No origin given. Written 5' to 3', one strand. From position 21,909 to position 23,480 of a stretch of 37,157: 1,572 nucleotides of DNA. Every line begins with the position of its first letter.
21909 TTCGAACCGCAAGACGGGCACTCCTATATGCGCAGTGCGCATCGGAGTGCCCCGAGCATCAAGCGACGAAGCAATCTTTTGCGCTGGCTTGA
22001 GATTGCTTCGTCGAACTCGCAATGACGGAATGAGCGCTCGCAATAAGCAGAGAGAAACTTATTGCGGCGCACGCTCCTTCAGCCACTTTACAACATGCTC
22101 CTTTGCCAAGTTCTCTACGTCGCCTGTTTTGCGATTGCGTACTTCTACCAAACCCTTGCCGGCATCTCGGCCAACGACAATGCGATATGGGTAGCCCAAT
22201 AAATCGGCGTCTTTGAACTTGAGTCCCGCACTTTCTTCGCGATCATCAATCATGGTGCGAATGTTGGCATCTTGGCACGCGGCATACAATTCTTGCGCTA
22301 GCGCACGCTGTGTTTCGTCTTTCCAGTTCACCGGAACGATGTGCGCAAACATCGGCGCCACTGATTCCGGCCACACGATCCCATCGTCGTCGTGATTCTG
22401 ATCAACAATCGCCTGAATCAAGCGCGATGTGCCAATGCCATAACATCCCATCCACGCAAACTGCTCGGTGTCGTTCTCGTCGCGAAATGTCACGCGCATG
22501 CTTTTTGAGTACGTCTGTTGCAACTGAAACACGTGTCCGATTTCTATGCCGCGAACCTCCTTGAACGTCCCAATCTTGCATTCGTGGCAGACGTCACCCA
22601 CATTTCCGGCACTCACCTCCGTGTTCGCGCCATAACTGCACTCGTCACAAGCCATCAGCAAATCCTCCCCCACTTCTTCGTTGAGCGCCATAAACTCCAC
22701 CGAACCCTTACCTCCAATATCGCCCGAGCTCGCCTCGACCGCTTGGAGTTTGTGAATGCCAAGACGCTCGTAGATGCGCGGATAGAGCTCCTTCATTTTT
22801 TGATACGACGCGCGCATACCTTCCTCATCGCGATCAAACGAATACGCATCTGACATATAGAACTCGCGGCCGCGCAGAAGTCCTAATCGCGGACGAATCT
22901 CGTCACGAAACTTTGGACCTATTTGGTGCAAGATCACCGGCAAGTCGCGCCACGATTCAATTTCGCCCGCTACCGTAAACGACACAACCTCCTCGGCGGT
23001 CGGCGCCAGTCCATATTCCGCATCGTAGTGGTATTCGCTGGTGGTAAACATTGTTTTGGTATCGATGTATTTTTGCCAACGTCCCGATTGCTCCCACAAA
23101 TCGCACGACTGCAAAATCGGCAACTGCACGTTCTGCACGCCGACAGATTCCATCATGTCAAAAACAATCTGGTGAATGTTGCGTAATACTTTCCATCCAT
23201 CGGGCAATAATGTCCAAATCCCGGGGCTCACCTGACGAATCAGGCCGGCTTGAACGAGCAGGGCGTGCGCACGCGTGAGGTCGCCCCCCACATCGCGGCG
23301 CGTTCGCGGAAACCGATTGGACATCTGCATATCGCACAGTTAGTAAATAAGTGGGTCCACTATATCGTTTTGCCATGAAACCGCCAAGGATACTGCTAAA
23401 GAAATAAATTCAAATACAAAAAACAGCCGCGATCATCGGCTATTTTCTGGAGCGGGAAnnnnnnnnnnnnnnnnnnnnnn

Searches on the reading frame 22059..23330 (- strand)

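Call 65: search_protein_families(library=pfam, proteins=[window:22059-23330:-], max_evalue=0.001)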
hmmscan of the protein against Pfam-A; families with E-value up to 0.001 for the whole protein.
window:22059-23330:- (423 aa): 2 families
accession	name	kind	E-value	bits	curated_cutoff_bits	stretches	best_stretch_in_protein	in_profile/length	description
PF00587.30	tRNA-synt_2b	-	1.8e-28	100.2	29.3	1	103-312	8-179/179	tRNA synthetase class II core domain (G, H, P, S and T)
PF03129.25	HGTP_anticodon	-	7.6e-21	74.5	21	1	330-420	3-94/94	Anticodon binding domain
